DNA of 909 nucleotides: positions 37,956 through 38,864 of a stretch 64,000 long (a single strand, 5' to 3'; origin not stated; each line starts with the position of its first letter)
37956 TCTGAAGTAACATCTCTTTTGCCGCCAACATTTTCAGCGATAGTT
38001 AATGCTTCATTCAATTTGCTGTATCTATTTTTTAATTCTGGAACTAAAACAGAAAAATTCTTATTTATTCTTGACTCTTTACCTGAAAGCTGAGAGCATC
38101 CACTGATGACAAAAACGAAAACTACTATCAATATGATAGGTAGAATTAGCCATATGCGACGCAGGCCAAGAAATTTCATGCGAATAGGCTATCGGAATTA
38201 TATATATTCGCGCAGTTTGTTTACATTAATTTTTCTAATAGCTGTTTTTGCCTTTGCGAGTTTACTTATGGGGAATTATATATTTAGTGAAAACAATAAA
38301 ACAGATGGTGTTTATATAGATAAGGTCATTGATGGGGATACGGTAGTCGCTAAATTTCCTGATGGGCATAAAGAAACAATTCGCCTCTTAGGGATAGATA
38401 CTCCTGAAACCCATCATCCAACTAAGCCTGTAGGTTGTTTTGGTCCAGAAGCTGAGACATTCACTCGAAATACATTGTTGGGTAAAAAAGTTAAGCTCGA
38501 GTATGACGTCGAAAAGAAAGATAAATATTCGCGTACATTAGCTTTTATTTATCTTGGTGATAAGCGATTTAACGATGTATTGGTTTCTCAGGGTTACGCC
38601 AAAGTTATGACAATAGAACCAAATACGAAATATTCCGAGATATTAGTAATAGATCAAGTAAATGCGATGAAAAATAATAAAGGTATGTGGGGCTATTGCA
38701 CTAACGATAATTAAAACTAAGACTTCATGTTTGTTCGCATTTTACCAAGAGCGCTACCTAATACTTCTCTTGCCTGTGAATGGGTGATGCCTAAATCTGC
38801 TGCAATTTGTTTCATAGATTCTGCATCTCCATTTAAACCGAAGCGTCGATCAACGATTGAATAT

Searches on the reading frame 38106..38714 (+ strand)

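Call 63: search_protein_families(library=pfam, proteins=[window:38106-38714:+], max_evalue=0.00001)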
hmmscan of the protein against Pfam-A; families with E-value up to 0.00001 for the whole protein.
window:38106-38714:+ (202 aa): 1 family
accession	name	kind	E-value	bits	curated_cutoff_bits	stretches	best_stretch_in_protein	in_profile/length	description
PF00565.23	SNase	-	5.5e-24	85.1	21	1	91-195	1-105/107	Staphylococcal nuclease homologue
